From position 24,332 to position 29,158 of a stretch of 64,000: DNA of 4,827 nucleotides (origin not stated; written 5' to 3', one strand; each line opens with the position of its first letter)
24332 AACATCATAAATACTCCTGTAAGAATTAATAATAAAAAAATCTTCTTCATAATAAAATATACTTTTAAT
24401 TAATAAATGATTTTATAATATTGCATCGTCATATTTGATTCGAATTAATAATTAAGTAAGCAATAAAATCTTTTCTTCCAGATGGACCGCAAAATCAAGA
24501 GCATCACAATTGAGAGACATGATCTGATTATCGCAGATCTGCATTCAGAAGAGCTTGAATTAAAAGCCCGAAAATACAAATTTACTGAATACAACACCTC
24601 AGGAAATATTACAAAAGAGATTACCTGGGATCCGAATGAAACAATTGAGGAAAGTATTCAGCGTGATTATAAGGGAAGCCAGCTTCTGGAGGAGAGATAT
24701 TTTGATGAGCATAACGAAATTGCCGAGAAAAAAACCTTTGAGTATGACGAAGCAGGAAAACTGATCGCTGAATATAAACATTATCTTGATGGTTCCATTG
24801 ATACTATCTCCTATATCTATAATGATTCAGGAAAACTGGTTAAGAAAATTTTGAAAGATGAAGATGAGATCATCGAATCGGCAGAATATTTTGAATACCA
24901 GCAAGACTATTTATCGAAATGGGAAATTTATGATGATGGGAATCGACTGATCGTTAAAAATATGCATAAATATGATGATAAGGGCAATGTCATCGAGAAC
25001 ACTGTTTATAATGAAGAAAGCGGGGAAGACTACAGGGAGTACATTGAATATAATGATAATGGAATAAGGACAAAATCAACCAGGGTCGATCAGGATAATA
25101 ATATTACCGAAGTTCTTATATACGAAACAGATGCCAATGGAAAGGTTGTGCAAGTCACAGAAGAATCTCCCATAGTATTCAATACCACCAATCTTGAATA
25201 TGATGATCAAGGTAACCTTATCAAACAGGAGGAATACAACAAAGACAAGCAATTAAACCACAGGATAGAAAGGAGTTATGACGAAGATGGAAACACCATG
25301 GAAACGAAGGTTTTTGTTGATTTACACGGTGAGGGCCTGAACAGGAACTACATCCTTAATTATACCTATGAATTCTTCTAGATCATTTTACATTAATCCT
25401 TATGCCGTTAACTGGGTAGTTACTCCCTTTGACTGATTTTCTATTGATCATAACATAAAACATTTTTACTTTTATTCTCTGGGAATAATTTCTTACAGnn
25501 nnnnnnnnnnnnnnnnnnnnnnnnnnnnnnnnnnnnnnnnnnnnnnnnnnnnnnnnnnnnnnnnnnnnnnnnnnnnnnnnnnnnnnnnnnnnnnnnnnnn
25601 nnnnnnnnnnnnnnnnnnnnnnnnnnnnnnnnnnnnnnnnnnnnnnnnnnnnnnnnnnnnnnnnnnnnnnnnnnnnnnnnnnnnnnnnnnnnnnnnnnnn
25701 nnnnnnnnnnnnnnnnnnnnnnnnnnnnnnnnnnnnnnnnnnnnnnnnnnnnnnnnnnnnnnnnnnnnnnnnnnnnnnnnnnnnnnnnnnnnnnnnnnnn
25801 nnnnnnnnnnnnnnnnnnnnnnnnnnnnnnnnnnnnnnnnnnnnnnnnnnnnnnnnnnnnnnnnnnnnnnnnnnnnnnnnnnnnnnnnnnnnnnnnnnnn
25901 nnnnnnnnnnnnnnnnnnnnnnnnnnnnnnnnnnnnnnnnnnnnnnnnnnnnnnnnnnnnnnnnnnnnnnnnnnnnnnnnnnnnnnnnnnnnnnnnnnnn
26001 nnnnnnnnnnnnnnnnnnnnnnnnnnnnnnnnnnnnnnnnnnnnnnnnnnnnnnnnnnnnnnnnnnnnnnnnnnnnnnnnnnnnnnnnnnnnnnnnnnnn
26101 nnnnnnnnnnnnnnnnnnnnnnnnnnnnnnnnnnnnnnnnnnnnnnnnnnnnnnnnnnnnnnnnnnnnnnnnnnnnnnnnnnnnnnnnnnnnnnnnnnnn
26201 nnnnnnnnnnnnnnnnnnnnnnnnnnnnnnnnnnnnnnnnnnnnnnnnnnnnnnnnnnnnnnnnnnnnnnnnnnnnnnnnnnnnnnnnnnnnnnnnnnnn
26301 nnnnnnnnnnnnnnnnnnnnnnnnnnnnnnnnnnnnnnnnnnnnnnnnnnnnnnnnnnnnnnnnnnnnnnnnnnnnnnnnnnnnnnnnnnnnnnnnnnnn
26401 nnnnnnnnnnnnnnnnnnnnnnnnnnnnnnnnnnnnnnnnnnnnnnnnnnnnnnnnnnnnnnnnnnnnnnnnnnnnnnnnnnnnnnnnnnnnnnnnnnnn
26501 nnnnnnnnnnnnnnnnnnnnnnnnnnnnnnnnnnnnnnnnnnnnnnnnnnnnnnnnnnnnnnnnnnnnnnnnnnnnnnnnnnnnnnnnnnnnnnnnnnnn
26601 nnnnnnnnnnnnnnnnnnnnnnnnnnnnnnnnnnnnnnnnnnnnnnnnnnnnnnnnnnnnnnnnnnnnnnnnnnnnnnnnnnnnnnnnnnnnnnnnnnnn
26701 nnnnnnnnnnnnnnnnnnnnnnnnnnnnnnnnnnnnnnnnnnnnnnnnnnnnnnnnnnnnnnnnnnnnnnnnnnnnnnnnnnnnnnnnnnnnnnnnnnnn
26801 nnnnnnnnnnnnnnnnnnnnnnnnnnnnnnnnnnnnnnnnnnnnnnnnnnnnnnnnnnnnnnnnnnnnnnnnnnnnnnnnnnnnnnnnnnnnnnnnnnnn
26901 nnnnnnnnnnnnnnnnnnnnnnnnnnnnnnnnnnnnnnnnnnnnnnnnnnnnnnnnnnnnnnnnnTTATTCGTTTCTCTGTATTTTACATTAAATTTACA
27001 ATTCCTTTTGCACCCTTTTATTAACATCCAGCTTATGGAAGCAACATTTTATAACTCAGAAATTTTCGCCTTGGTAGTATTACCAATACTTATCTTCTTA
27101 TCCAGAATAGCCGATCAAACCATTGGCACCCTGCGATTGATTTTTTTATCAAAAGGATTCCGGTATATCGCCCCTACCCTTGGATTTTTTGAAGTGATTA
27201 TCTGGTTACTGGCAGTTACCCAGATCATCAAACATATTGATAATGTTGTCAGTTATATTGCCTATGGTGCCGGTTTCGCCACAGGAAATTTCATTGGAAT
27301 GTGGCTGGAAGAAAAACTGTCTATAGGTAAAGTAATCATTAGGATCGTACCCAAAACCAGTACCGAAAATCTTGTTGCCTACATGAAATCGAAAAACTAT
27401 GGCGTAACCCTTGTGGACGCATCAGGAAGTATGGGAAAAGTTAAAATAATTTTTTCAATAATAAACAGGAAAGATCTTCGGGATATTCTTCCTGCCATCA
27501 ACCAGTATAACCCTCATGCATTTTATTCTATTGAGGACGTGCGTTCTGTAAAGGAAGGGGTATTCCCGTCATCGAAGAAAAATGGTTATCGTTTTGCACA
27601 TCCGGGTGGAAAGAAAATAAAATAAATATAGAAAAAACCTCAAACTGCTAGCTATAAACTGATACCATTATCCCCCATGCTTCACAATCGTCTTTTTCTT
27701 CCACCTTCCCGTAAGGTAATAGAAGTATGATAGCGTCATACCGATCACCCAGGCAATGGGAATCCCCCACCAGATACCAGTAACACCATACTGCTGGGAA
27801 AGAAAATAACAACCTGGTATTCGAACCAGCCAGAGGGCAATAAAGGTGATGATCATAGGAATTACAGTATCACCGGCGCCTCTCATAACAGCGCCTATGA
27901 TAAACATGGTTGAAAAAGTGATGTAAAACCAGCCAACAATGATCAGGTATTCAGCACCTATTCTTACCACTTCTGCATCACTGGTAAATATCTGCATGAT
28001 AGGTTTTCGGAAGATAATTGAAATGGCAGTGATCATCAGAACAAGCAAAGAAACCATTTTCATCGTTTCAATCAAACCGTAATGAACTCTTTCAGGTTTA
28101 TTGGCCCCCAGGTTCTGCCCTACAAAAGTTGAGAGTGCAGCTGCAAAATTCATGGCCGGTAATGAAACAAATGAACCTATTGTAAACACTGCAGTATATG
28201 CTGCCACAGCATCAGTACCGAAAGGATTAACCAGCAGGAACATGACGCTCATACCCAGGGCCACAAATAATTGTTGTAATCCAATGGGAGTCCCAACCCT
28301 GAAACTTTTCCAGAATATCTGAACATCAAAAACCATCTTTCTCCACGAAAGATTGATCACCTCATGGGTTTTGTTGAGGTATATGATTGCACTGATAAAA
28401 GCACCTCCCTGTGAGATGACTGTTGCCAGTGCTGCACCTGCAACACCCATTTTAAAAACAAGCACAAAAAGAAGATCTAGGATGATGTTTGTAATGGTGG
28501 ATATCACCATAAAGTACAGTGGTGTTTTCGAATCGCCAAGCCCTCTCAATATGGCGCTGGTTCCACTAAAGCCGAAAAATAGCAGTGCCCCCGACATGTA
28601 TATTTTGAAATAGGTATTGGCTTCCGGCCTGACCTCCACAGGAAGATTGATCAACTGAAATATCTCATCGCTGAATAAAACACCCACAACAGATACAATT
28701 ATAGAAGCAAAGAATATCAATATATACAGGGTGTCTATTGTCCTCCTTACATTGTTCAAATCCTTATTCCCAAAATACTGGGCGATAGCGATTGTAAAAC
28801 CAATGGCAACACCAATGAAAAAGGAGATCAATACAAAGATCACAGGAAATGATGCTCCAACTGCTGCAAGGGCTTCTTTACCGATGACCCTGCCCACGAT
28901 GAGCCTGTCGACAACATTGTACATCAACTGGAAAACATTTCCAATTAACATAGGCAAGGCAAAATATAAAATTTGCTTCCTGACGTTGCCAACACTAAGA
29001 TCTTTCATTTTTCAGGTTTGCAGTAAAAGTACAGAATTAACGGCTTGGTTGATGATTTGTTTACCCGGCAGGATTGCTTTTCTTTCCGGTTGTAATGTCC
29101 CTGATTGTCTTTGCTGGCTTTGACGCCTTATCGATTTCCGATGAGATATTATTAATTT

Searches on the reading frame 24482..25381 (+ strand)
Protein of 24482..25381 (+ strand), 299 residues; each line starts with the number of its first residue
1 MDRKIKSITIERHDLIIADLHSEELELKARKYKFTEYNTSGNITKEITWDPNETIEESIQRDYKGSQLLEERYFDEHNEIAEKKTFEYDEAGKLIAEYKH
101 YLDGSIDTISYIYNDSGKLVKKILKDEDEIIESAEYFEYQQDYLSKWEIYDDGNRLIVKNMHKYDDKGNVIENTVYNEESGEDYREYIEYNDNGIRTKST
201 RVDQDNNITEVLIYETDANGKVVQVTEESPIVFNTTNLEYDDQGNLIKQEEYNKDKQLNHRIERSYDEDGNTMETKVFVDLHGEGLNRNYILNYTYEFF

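Call 24: search_protein_families(library=ncbifam, proteins=[window:24482-25381:+], max_evalue=0.00001)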
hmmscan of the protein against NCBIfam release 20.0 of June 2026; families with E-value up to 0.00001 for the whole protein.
window:24482-25381:+ (299 aa): 1 family
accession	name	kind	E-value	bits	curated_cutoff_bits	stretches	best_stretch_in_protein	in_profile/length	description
TIGR01643.1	YD_repeat_2x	repeat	1.2e-06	28.8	15.8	0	217-249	2-31/42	YD repeat-containing protein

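Call 32: search_protein_families(library=pfam, proteins=[window:24482-25381:+], max_evalue=0.001)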
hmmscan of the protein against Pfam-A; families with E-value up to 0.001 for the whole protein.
window:24482-25381:+ (299 aa): 2 families
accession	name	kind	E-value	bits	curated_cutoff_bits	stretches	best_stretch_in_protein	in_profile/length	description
PF05593.20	RHS_repeat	-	4.6e-06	27.3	22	0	217-248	2-30/38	RHS Repeat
PF07661.19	MORN_2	-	0.00062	20.1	29.6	0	85-101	5-20/22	MORN repeat variant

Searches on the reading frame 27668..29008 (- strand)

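Call 24: search_protein_families(library=ncbifam, proteins=[window:27668-29008:-], max_evalue=0.00001)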
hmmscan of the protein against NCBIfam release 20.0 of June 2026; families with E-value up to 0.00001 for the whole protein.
window:27668-29008:- (446 aa): 13 families
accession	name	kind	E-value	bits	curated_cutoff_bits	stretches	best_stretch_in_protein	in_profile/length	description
TIGR00797.1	matE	subfamily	1.7e-83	280.8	147.4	1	19-413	1-396/396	MATE family efflux transporter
NF041801.1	MATE_SolL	equivalog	2.2e-55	188.3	780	1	6-441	15-456/458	solanimycin export family MATE transporter SolL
NF007562.1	PRK10189.1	equivalog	1.6e-33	116.2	465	1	11-439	27-465/470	EmmdR/YeeO family multidrug/toxin efflux MATE transporter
NF007130.1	PRK09575.1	equivalog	3.5e-32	112.2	445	1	9-422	4-418/435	MATE family efflux transporter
NF000131.1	MATE_multi_MepA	equivalog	8.9e-23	81.2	850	1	8-421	13-424/451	multidrug efflux MATE transporter MepA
NF052396.1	MATE_WgkD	equivalog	1.3e-18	67.3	510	1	11-371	3-362/428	tryglysin-associated MATE efflux transporter WgkD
NF007690.0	PRK10367.1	equivalog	1.7e-17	63.5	409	1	10-374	8-378/441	MATE family efflux transporter DinF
NF000263.1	MATE_multi_NorM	equivalog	3.5e-16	59.7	950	1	15-416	22-430/459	multidrug efflux MATE transporter NorM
NF000217.1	MATE_multi_FepA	equivalog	3e-15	56.2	900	1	4-301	8-304/443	multidrug efflux MATE transporter FepA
NF001214.0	PRK00187.1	equivalog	1.1e-13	51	449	1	11-426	10-439/464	NorM family multidrug efflux MATE transporter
NF041358.1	GntT_guanitoxin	equivalog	1.8e-08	33.9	525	1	22-414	24-416/438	guanitoxin biosynthesis MATE family efflux transporter GntT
TIGR02900.1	spore_V_B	equivalog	5.8e-08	31.9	372.3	0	17-428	5-428/488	stage V sporulation protein B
NF045539.1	MATE_efflux1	equivalog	1.4e-07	31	350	1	82-385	69-366/411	MATE family Na+-driven efflux transporter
